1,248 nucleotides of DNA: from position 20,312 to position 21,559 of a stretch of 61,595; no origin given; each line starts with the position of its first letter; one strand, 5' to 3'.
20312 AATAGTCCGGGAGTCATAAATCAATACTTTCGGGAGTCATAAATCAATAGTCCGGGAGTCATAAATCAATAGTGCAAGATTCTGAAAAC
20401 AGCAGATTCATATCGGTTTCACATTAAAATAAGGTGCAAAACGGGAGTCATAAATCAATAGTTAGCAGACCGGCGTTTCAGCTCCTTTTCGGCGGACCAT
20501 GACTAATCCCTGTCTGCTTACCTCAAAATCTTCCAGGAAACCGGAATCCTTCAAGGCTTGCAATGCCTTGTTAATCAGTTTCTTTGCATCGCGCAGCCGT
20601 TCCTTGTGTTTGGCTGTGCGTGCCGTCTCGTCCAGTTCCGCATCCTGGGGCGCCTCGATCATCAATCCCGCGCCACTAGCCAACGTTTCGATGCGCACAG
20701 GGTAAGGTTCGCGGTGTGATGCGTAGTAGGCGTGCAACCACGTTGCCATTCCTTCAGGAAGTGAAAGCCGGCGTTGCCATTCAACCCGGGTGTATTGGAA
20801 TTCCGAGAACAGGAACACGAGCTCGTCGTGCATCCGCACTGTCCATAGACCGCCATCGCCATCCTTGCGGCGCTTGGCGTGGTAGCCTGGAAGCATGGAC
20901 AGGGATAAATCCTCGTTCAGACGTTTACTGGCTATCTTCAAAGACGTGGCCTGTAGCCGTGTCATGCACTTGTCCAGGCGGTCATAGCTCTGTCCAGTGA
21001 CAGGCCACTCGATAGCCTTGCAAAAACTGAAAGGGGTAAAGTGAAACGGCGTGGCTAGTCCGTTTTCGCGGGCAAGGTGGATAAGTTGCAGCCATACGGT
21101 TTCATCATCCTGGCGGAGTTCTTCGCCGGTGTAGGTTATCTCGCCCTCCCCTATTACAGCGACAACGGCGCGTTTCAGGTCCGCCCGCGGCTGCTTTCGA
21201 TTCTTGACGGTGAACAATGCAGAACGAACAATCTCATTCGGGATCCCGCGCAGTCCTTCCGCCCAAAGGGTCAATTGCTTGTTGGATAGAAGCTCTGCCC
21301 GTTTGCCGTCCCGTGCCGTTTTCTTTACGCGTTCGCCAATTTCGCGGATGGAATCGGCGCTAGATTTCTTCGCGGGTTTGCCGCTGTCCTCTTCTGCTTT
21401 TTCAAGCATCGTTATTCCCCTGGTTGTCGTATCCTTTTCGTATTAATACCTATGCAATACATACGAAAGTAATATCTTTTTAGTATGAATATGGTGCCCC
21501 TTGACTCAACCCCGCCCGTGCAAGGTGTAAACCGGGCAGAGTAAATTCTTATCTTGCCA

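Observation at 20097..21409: RK2-style TrfA replicon (six iterons, inverted DnaA boxes, AT-rich tract) inside a phage genome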

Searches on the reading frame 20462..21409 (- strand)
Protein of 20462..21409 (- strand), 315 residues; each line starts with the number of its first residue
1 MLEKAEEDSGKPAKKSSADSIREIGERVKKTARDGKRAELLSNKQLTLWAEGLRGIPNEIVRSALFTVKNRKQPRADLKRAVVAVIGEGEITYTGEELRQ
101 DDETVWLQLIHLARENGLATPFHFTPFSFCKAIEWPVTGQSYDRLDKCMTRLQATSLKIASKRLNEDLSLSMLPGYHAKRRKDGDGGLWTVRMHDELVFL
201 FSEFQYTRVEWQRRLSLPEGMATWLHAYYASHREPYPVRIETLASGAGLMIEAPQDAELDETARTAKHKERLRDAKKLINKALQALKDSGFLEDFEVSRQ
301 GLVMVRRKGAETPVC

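Call 4: search_protein_families(library=pfam, proteins=[window:20462-21409:-], max_evalue=0.01)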
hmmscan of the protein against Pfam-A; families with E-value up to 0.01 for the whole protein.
window:20462-21409:- (315 aa): 2 families
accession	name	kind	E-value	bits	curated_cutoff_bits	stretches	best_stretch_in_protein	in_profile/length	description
PF07042.17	TrfA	-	8.6e-42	143.6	22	1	30-244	24-238/282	TrfA protein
PF10134.15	RPA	-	0.0025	17.9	27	1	114-162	63-111/228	Replication initiator protein A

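Call 5: search_protein_families(library=ncbifam, proteins=[window:20462-21409:-], max_evalue=0.01)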
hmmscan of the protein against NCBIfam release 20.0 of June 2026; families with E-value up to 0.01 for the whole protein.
window:20462-21409:- (315 aa): 0 families

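Call 18: find_homologous_proteins(query=window:20462-21409:-)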
Query window:20462-21409:- (315 aa): 622 proteins with E <= 0.001 among 4007 candidates; the best 120 are listed.
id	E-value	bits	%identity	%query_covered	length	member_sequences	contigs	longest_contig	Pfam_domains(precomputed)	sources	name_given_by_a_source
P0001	1.8e-207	705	100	100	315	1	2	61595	PF07042.18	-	-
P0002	5.3e-158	543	80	95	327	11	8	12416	PF07042.18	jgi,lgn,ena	jgi:hypothetical protein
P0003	4.8e-156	537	78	95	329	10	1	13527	PF07042.18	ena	-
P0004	3.9e-154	530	77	95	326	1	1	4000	PF07042.18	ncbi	-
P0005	1.5e-153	528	76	97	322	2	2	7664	PF07042.18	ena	-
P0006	2.1e-153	528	79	95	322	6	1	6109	PF07042.18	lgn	-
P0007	4.5e-149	514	72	97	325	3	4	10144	PF07042.18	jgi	jgi:hypothetical protein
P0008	9.2e-148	509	75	95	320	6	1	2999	PF07042.18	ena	-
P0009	2.2e-147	508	77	93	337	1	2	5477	PF07042.18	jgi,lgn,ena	-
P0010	6.4e-146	503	73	94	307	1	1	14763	PF07042.18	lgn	-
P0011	1.5e-144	499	72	94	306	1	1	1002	PF07042.18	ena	-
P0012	2.0e-144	498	71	97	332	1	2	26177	PF07042.18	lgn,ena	-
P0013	1.0e-143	496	73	98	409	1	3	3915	PF07042.18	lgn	-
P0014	4.6e-142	491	72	95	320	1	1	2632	PF07042.18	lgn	-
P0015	1.6e-141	489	75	92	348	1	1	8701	PF07042.18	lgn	-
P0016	3.8e-141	488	71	97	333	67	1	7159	PF07042.18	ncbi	-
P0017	6.4e-141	487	75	93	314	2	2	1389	PF07042.18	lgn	-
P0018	8.4e-141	486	70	95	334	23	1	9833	PF07042.18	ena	-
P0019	1.0e-140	486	72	97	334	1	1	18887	PF07042.18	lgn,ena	-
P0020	8.8e-135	467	71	93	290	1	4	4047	PF07042.18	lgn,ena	-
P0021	2.7e-134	465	69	95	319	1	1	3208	PF07042.18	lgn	-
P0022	4.8e-134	464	70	93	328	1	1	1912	PF07042.18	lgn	-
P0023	5.3e-133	461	69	93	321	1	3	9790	PF07042.18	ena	-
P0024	2.6e-132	459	69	92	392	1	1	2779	PF07042.18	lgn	-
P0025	5.2e-131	454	70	94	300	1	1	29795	PF07042.18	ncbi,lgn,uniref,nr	ncbi:plasmid replication initiator TrfA [Nitrosospira multiformis]|uniref:TrfA protein n=1 Tax=Nitro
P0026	1.5e-129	450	66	95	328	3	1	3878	PF07042.18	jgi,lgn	jgi:vacuolar-type H+-ATPase subunit E/Vma4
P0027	5.3e-129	448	67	97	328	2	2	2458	PF07042.18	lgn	-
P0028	2.7e-127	442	65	96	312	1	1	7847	PF07042.18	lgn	-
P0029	6.4e-124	431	63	97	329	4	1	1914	PF07042.18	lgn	-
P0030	9.1e-124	431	65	94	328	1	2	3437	PF07042.18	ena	-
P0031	2.0e-122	426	64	96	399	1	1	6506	PF07042.18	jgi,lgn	jgi:hypothetical protein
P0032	9.5e-122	424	62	99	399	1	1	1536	PF07042.18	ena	-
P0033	4.7e-121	422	61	97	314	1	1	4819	PF07042.18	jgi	jgi:hypothetical protein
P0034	1.9e-119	416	63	93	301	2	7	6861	PF07042.18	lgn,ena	-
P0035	7.2e-110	385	78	69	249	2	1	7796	PF07042.18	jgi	jgi:hypothetical protein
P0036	1.3e-105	371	55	96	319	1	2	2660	PF07042.18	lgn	-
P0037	1.5e-103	364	57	93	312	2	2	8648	PF07042.18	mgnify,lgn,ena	mgnify:CR=1 FL=1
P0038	5.4e-92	326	73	64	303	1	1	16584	PF07042.18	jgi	jgi:hypothetical protein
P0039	1.8e-90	321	53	94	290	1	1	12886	PF07042.18,PF10134.16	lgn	-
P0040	1.9e-87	311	52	93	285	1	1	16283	PF07042.18,PF10134.16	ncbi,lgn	ncbi:MAG: plasmid replication initiator TrfA [Betaproteobacteria bacterium]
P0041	3.3e-86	307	53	92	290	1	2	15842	PF07042.18,PF10134.16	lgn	-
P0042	1.4e-85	305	51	93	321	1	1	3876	PF07042.18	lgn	-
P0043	2.2e-84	301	50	95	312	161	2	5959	PF07042.18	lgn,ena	-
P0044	7.5e-84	299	51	95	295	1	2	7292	PF07042.18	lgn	-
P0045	3.5e-83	297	51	90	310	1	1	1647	PF07042.18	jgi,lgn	jgi:hypothetical protein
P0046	4.9e-83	297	51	93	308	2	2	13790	PF07042.18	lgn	-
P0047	5.4e-83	297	54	87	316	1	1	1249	PF07042.18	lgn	-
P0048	5.5e-83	297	50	88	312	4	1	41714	PF07042.18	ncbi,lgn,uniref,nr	ncbi:plasmid replication initiator TrfA [Ralstonia sp. SET104]|uniref:plasmid replication initiator 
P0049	6.5e-83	296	53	85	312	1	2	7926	PF07042.18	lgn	-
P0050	7.2e-83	296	49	94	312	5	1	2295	PF07042.18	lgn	-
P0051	1.1e-82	296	54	90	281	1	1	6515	PF07042.18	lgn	-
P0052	1.2e-82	296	48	97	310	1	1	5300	PF07042.18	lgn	-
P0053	1.2e-82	296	50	90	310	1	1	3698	PF07042.18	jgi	jgi:hypothetical protein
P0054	1.3e-82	295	50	90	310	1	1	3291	PF07042.18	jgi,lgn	-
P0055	1.4e-82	295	50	90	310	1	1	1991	PF07042.18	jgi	jgi:hypothetical protein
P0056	1.6e-82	295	48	97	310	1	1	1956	PF07042.18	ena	-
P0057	1.7e-82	295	48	97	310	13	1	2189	PF07042.18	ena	-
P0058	1.9e-82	295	47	92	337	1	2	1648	PF07042.18,PF10134.16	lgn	-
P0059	2.1e-82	295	51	88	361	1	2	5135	PF07042.18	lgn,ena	-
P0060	2.3e-82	295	51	90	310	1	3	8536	PF07042.18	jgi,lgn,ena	-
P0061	2.7e-82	294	48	97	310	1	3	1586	PF07042.18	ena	-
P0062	2.7e-82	294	49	88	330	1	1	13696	PF07042.18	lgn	-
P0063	2.7e-82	294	50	90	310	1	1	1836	PF07042.18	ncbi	-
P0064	2.7e-82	294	50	90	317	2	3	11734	PF07042.18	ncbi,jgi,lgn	jgi:hypothetical protein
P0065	3.0e-82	294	50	94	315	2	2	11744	PF07042.18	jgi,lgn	jgi:hypothetical protein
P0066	3.1e-82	294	50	90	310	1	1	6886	PF07042.18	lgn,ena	-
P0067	4.7e-82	294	48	97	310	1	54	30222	PF07042.18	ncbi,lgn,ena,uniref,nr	ncbi:plasmid replication initiator TrfA [Zoogloea sp.]|uniref:plasmid replication initiator TrfA n=1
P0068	4.7e-82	294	48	97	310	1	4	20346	PF07042.18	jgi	jgi:hypothetical protein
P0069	4.9e-82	293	48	97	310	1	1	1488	PF07042.18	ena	-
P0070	5.5e-82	293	48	97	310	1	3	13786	PF07042.18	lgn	-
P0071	6.7e-82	293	48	97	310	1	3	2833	PF07042.18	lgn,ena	-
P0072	6.8e-82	293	48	97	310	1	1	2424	PF07042.18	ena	-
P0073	7.8e-82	293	51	87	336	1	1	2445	PF07042.18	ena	-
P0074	8.5e-82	293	48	97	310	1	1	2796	PF07042.18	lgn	-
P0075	8.6e-82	293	48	97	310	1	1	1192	PF07042.18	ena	-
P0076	1.2e-81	292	48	97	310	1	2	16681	PF07042.18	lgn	-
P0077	1.2e-81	292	51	86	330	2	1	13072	PF07042.18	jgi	jgi:hypothetical protein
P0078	1.2e-81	292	48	97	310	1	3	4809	PF07042.18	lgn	-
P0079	1.3e-81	292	48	97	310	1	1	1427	PF07042.18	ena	-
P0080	1.8e-81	292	48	97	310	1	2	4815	PF07042.18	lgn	-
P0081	2.6e-81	291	48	97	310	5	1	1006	PF07042.18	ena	-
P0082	2.9e-81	291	51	86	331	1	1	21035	PF07042.18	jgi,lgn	jgi:hypothetical protein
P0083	3.2e-81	291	48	97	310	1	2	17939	PF07042.18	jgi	-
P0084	3.6e-81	291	52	87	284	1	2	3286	PF07042.18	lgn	-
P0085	3.9e-81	291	50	90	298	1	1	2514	PF07042.18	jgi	jgi:hypothetical protein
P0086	4.1e-81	290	49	95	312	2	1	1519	PF07042.18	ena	-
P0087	7.1e-81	290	47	95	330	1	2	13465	PF07042.18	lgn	-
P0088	7.7e-81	290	50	86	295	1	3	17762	PF07042.18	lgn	-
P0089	8.1e-81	289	46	95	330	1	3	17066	PF07042.18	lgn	-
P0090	8.9e-81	289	51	85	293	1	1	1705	PF07042.18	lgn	-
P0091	9.5e-81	289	47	97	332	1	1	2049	PF07042.18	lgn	-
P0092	1.2e-80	289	52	86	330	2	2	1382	PF07042.18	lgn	-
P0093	1.6e-80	288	52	83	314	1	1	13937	PF07042.18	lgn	-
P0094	1.9e-80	288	49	90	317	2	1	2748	PF07042.18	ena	-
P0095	1.9e-80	288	47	91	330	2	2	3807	PF07042.18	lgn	-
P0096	3.0e-80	288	52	83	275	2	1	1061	PF07042.18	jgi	jgi:hypothetical protein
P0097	3.0e-80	288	49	86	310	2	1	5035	PF07042.18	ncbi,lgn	-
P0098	3.3e-80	287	48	91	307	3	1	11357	PF07042.18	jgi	-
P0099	4.6e-80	287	49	86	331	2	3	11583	PF07042.18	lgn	-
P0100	5.2e-80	287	50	86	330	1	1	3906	PF07042.18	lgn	-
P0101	7.3e-80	286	47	91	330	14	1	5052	PF07042.18,PF10134.16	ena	-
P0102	1.0e-79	286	51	83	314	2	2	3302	PF07042.18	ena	-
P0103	1.2e-79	286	51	83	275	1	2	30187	PF07042.18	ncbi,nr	ncbi:MAG TPA: plasmid replication initiator TrfA [Nitrospira sp.]|nr:plasmid replication initiator T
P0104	1.2e-79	286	48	93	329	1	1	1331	PF07042.18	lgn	-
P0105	1.9e-79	285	50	89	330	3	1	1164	PF07042.18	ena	-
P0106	7.5e-79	283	51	83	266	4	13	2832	PF07042.18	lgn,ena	-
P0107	8.6e-79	283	47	92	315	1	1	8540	PF07042.18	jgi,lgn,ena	-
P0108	1.3e-78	282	51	88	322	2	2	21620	PF07042.18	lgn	-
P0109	1.4e-78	282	47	94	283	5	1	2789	PF07042.18,PF10134.16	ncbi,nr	ncbi:MAG: plasmid replication initiator TrfA [Deltaproteobacteria bacterium]|nr:plasmid replication 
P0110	2.2e-78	281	46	97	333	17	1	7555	PF07042.18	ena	-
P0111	2.8e-78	281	50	91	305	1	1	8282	PF07042.18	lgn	-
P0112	3.8e-78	281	54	84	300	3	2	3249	PF07042.18,PF10134.16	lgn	-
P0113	3.8e-78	281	46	95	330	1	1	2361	PF07042.18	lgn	-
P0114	4.0e-78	281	50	91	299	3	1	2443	PF07042.18,PF10134.16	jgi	jgi:hypothetical protein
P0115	4.0e-78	281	49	86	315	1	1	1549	PF07042.18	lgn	-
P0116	4.7e-78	280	51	88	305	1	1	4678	PF07042.18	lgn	-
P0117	7.7e-78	280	49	91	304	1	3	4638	PF07042.18,PF10134.16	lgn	-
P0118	8.5e-78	280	46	97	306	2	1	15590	PF07042.18,PF10134.16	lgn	-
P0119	1.2e-77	279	48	87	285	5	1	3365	PF07042.18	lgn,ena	-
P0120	2.8e-77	278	48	94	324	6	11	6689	PF07042.18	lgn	-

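Call 19: find_related_loci(query=window:20462-21409:-, collection=viral_contigs, flank=10000)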
Query window:20462-21409:- (315 aa) in viral_contigs; peptide patterns used: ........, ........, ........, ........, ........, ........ (x = any residue, [..] = any of these).
19 stretches matched a pattern; 6 encode a relative of the query (tblastn E <= 1e-3); 6 distinct loci.
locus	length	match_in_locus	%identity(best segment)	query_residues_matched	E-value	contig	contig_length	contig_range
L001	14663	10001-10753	36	45-308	4e-45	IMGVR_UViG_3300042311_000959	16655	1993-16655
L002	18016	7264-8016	36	45-308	4e-45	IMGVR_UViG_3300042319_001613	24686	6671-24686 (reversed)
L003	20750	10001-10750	35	37-297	6e-44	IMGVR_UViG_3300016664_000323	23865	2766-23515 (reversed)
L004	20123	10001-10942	32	8-308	2e-43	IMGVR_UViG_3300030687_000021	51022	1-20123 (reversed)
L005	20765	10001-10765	37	41-307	3e-42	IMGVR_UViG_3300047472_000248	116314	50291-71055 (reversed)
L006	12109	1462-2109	38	36-248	7e-40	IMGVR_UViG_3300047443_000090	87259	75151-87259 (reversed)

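Call 20: find_encoding_contigs(protein=P0001, flank=10000, max_places=4)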
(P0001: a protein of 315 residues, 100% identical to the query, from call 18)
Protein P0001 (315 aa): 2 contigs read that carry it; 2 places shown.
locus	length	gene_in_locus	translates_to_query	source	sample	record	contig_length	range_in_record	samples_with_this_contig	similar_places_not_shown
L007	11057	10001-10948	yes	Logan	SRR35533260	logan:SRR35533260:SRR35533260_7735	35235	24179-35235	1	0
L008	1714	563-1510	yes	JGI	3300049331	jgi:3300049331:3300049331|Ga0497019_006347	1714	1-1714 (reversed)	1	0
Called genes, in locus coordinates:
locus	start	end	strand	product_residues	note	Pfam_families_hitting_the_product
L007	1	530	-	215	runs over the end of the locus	PF20081:DUF6475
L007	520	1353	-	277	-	PF07120:DUF1376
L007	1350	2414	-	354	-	PF01555:N6_N4_Mtase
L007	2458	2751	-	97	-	-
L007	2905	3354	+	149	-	-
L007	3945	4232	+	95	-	-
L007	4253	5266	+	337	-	PF03837:RecT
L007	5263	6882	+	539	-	-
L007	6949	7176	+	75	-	-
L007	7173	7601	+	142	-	-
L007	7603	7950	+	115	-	-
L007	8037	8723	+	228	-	PF01656:CbiA, PF07015:VirC1 (weak), PF09140:MipZ, PF10609:ParA (weak), PF13614:AAA_31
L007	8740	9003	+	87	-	-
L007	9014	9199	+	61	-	-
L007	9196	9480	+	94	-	-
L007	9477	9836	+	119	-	-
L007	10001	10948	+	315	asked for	PF07042:TrfA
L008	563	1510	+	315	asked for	PF07042:TrfA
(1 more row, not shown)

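Call 21: find_encoding_contigs(protein=P0012, flank=10000, max_places=3)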
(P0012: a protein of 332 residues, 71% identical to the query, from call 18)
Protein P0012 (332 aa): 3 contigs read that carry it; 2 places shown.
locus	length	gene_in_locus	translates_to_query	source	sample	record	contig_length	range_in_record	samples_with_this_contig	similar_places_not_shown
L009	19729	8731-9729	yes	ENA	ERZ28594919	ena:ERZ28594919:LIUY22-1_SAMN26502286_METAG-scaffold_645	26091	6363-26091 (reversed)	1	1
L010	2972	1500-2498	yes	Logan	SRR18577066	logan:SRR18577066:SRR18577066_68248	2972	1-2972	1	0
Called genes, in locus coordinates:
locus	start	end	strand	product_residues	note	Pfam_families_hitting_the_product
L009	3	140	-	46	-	?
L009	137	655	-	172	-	-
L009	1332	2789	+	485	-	-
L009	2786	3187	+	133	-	-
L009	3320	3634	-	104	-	-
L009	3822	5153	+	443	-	PF03389:MobA_MobL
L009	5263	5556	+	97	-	PF00816:Histone_HNS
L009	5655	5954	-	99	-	PF01381:HTH_3, PF13560:HTH_31 (weak)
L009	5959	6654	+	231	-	-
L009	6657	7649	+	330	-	PF02899:Phage_int_SAM_1, PF13495:Phage_int_SAM_4 (weak), PF00589:Phage_integrase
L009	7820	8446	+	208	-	PF01656:CbiA, PF09140:MipZ (weak), PF10609:ParA (weak), PF13614:AAA_31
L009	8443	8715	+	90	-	-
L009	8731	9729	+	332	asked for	PF07042:TrfA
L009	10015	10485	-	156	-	-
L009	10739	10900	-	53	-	-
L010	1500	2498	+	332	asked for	PF07042:TrfA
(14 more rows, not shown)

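Call 22: find_encoding_contigs(protein=P0025, flank=10000, max_places=3)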
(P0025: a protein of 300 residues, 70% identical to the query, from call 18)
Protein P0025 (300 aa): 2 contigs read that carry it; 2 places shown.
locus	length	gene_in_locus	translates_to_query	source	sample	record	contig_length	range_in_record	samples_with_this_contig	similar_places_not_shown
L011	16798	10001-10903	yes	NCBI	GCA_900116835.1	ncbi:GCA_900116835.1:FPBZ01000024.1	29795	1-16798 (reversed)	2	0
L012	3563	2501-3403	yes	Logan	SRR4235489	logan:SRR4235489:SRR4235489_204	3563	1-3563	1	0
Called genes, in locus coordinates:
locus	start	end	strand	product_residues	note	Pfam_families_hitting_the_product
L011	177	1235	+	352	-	PF01594:AI-2E_transport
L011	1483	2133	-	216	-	PF03006:HlyIII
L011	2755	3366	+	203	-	PF10604:Polyketide_cyc2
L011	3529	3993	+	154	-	PF06412:TraD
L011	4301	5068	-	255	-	PF07589:PEP_exosort_dom (weak)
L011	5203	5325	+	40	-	-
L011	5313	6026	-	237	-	PF00665:rve, PF13610:DDE_Tnp_IS240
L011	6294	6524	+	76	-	PF04255:DUF433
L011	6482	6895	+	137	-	PF18478:PIN_10 (faint), PF18480:DUF5615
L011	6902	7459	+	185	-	PF00239:Resolvase, PF13384:HTH_23 (faint), PF02796:HTH_7 (weak)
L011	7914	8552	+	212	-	PF01656:CbiA, PF02374:ArsA_ATPase (weak), PF06564:CBP_BcsQ (faint), PF07015:VirC1, PF09140:MipZ, PF10609:ParA, PF13614:AAA_31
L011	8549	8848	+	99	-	PF20605:Antitox_RHH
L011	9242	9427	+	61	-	-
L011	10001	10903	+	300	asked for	PF07042:TrfA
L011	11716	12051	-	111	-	-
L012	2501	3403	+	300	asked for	PF07042:TrfA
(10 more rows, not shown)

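Call 27: search_dna_similar(query=window:20462-21409:-, collection=phages, mode=protein, max_rows=25)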
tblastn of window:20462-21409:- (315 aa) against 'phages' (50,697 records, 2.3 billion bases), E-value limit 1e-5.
No match.

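Call 32: search_protein_families(library=phrogs, proteins=[window:20462-21409:-], max_evalue=0.001)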
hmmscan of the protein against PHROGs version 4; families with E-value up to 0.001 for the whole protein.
window:20462-21409:- (315 aa): 1 family
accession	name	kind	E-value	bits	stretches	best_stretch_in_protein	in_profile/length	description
phrog_26900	-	unknown function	2.3e-24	87.3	1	49-243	10-217/262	-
